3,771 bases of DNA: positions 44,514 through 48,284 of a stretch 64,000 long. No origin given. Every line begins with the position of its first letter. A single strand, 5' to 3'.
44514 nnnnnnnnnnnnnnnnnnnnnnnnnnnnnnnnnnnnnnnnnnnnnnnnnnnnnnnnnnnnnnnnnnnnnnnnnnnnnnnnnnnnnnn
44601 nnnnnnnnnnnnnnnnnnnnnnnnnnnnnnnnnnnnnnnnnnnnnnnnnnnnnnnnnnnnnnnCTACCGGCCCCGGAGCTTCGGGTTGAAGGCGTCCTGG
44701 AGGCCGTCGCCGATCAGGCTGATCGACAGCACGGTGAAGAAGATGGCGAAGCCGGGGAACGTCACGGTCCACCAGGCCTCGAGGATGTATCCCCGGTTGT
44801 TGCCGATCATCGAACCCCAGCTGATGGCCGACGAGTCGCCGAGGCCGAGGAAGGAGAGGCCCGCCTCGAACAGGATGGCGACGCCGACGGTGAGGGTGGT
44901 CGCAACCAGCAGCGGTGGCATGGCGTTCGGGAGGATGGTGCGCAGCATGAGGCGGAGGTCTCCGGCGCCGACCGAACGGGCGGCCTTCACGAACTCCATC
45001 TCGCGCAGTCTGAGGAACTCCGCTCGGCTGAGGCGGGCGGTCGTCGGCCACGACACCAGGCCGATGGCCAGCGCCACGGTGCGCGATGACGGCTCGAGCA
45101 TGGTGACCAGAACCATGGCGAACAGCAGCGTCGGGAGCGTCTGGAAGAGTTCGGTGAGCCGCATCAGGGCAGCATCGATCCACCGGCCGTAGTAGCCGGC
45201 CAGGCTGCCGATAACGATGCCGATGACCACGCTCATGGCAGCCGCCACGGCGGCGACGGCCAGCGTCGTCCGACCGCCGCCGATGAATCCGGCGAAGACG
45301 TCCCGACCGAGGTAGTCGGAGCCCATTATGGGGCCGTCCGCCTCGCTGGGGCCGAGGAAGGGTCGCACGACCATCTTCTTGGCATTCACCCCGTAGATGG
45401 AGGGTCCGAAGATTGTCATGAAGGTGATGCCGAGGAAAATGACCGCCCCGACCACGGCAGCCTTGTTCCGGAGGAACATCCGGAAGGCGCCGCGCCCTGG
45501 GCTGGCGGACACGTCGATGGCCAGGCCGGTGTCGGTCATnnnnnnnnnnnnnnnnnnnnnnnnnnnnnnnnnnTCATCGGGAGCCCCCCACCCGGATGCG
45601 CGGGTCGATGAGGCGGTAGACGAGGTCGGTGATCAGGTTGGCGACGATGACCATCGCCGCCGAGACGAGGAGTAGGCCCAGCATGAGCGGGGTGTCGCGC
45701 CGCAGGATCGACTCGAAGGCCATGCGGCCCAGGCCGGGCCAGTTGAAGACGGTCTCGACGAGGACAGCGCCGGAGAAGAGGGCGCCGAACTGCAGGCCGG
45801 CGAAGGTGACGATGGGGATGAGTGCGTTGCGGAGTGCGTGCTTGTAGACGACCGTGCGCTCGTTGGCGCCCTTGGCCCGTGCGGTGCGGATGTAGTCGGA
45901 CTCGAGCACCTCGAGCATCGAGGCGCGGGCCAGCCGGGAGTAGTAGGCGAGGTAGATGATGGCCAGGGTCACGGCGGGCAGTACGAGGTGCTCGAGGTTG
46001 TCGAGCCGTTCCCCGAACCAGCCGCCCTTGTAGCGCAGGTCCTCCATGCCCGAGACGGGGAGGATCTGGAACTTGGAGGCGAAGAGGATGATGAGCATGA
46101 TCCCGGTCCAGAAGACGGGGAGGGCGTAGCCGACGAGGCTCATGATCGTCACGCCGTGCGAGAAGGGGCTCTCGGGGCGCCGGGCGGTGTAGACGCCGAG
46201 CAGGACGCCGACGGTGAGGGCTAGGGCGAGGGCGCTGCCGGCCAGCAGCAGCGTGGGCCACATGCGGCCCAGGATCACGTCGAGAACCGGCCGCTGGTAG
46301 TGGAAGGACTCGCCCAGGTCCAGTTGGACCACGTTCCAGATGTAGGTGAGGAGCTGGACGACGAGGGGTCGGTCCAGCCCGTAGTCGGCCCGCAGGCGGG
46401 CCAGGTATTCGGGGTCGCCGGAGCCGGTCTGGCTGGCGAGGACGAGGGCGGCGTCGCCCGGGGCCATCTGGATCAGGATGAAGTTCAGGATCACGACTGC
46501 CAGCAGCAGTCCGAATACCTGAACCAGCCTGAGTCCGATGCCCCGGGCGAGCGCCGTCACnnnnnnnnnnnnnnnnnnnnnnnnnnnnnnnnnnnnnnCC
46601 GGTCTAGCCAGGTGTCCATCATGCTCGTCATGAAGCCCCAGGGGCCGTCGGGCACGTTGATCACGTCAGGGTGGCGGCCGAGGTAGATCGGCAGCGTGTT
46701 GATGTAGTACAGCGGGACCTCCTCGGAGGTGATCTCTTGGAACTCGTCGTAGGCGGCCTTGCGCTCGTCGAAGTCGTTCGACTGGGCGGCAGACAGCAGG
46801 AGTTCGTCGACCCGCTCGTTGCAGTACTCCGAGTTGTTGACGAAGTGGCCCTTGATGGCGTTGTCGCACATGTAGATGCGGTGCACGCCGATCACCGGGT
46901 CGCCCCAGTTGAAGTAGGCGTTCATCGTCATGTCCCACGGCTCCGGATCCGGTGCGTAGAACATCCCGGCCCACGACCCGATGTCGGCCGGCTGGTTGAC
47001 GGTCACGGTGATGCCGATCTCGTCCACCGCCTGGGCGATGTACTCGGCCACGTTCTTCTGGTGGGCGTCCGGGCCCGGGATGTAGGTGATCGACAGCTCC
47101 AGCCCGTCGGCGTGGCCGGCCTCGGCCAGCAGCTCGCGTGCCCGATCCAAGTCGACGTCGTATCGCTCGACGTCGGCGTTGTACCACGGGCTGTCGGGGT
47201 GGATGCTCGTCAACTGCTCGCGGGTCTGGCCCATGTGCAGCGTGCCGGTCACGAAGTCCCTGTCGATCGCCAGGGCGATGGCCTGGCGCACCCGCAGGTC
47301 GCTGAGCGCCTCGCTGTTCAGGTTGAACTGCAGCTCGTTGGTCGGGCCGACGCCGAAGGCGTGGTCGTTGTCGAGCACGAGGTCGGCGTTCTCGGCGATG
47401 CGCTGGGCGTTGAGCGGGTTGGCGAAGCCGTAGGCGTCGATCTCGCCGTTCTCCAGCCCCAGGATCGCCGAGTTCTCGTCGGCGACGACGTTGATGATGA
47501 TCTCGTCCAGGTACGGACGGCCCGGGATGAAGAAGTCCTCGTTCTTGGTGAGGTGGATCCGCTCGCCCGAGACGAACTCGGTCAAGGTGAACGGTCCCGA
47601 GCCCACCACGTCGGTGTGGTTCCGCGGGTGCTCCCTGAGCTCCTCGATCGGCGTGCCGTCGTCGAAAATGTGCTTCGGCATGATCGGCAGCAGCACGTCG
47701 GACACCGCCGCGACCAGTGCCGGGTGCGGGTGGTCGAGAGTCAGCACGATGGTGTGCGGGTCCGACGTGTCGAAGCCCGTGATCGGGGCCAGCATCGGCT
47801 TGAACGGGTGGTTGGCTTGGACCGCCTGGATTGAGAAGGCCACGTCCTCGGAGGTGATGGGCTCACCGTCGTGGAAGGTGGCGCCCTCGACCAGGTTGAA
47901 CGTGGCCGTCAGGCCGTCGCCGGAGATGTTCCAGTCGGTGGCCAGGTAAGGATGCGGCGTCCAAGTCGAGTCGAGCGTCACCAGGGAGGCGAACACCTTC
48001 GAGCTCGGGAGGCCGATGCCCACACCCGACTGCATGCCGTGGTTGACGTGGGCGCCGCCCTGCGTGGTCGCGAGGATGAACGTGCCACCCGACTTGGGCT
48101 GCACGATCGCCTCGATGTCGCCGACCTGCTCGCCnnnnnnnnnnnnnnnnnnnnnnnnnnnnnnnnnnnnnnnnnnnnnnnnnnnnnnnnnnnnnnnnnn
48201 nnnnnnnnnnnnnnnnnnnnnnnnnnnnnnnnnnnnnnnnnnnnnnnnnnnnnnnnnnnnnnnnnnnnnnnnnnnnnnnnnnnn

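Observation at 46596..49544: Single 982-aa lipoprotein fusing two unrelated substrate-binding protein classes (LivJ-like + DppA/OppA-like)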

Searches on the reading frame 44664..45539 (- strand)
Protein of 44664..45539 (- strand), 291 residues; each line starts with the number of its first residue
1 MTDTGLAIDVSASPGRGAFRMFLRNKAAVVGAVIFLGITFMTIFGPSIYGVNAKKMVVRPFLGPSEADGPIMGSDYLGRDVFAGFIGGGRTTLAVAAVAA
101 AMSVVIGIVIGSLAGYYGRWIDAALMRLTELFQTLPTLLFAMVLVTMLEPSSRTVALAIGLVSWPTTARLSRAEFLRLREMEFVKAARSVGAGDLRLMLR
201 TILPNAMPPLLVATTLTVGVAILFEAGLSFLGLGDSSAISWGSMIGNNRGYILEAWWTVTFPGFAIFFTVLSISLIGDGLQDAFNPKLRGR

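Call 9: search_protein_families(library=pfam, proteins=[window:44664-45539:-], max_evalue=0.001)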
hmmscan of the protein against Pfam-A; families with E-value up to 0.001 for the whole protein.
window:44664-45539:- (291 aa): 2 families
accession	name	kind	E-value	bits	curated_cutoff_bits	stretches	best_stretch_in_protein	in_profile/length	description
PF00528.27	BPD_transp_1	-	6.7e-33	114.4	26.4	1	107-289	1-183/184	Binding-protein-dependent transport system inner membrane component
PF12911.12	OppC_N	-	1.2e-10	41.6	23.9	1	13-50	1-40/53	N-terminal TM domain of oligopeptide transport permease C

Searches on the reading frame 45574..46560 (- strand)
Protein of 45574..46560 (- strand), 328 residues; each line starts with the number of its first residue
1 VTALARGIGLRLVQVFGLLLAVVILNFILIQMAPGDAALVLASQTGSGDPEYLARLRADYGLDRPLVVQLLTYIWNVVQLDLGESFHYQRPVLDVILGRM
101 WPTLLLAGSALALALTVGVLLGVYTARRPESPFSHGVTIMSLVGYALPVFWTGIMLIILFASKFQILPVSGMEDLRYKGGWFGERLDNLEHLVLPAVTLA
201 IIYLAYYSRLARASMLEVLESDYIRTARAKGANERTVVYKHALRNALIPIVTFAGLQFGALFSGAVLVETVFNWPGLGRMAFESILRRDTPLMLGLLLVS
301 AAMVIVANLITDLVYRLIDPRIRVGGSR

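Call 9: search_protein_families(library=pfam, proteins=[window:45574-46560:-], max_evalue=0.001)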
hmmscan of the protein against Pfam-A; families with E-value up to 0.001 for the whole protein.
window:45574-46560:- (328 aa): 2 families
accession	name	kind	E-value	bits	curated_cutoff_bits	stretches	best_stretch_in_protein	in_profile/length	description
PF00528.27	BPD_transp_1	-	1.2e-46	159.2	26.4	1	118-323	1-183/184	Binding-protein-dependent transport system inner membrane component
PF19300.4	BPD_transp_1_N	-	2.9e-08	34.3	23.8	1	11-104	8-111/114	Binding-prot-dependent transport system membrane comp, N-term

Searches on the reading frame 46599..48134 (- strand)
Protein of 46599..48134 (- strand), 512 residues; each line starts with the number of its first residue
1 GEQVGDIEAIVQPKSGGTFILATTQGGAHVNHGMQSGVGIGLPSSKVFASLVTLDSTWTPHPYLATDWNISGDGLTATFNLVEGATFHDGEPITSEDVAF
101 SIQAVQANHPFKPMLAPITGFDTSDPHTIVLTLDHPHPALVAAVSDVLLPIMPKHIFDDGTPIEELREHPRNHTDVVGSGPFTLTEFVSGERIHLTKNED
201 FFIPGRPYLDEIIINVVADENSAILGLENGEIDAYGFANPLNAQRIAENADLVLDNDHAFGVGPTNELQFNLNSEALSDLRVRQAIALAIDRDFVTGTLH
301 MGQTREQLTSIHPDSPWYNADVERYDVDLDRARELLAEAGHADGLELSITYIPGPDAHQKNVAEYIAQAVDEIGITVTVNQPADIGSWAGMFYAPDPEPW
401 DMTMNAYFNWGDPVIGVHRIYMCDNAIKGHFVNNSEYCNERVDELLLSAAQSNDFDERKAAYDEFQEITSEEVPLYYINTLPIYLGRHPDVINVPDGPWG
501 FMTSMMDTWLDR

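Call 32: find_homologous_proteins(query=window:46599-48134:-, max_evalue=1e-20)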
Query seq(512 aa) (512 aa): 4355 proteins with E <= 1e-20 among 8000 candidates; the best 120 are listed.
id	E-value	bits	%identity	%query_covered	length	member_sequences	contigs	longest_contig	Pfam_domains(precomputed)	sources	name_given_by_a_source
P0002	4.7e-225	766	68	98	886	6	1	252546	PF01094.35,PF00496.28,PF13458.13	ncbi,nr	ncbi:MAG: ABC transporter substrate-binding protein [Acidimicrobiales bacterium]|nr:ABC transporter 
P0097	3.5e-220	750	64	100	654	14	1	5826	PF00496.28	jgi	jgi:peptide/nickel transport system substrate-binding protein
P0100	1.3e-197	676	59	100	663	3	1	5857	PF00496.28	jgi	jgi:peptide/nickel transport system substrate-binding protein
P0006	1.6e-197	675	59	99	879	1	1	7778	PF01094.35,PF00496.28,PF13458.13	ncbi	-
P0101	6.6e-197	673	60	99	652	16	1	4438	PF00496.28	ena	-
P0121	4.8e-195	667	60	98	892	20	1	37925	PF04069.18,PF02608.21,PF00496.28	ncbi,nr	ncbi:MAG: ABC transporter substrate-binding protein, partial [Acidimicrobiales bacterium]|nr:ABC tra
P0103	1.4e-193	662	58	100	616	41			PF00496.28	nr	nr:ABC transporter substrate-binding protein [Acidimicrobiales bacterium]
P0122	2.7e-193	661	59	98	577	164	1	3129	PF00496.28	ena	-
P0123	3.9e-193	661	59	99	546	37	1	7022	PF00496.28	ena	-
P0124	4.8e-193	661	59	99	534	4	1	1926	PF00496.28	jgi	-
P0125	7.1e-193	660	58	100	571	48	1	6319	PF00496.28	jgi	jgi:peptide/nickel transport system substrate-binding protein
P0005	1.2e-192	659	59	100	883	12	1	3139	PF01094.35,PF00496.28,PF13458.13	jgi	-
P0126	1.3e-192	659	59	98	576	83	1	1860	PF00496.28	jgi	-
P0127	4.7e-189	647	59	99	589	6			PF00496.28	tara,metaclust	tara:strand:- start:5022 stop:6791 length:1770 start_codon:yes stop_codon:yes gene_type:complete|met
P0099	1.2e-182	626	56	100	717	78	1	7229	PF00496.28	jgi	-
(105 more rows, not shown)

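Call 35: search_solved_structures(query=window:46599-48134:-, max_evalue=1e-10)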
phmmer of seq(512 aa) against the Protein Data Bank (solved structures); distinct sequences matched with E-value up to 1e-10: 66 (the best 60 are shown).
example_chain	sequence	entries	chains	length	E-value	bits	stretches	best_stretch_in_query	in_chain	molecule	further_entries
5isu_A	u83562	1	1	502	8.1e-44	153.3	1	14-479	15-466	Lmo0135 protein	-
8efz_A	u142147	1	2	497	1.6e-35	125.9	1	45-476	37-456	Extracellular solute-binding protein family 5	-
6hlx_A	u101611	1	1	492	1.7e-34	122.5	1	59-478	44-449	AgaA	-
8upi_A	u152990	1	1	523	6.2e-32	114.1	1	57-448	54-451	Peptide ABC transporter substrate-binding protein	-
7kz8_A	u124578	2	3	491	1e-31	113.3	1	46-482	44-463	Peptide/nickel transport system substrate-binding protein AapF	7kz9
6i3g_A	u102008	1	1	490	1.7e-30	109.3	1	42-479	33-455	ABC transporter, substrate-binding protein, family 5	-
5f1q_A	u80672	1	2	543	5e-30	107.7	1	47-484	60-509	Periplasmic dipeptide transport protein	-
4oet_A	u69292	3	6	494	9.7e-30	106.8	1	45-490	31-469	Putative peptide ABC-transport system periplasmic peptide-binding protein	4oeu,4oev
6ofq_A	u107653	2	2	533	6.3e-29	104.1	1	11-475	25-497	Heme-binding protein A / AI-2 binding protein A | Heme-binding protein A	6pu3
1xoc_A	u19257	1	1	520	3.6e-28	101.6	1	72-477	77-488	Oligopeptide-binding protein appA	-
8z1z_F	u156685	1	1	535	1.3e-27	99.8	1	57-478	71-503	Dipeptide-binding protein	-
5u4o_A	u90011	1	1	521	1.6e-27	99.5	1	38-475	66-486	ABC transporter substrate-binding protein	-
1dpp_A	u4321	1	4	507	8.7e-27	97.1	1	57-478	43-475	DIPEPTIDE BINDING PROTEIN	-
8z1y_F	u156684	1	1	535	1e-26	96.8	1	57-478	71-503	Dipeptide-binding protein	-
3m8u_A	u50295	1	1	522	3.1e-26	95.2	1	35-477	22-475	Heme-binding protein A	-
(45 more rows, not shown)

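Call 75: search_protein_families(library=pfam, proteins=[P0121, P0127], max_evalue=0.0001)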
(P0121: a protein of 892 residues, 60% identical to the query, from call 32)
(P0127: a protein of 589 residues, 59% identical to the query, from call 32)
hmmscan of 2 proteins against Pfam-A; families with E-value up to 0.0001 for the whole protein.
P0121 (892 aa): 3 families
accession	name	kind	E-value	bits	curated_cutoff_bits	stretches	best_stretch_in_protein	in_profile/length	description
PF00496.27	SBP_bac_5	-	2.5e-77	260.9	32.4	1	435-769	1-330/368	Bacterial extracellular solute-binding proteins, family 5 Middle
PF02608.20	Bmp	-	1.1e-31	110.4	24.1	1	95-354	3-269/301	ABC transporter substrate-binding protein PnrA-like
PF04069.17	OpuAC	-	7e-08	32.8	21.2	1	13-67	202-256/257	Substrate binding domain of ABC-type glycine betaine transport system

P0127 (589 aa): 1 family
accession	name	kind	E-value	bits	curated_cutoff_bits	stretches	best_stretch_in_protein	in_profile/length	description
PF00496.27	SBP_bac_5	-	1.1e-73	248.9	32.4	1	133-466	1-330/368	Bacterial extracellular solute-binding proteins, family 5 Middle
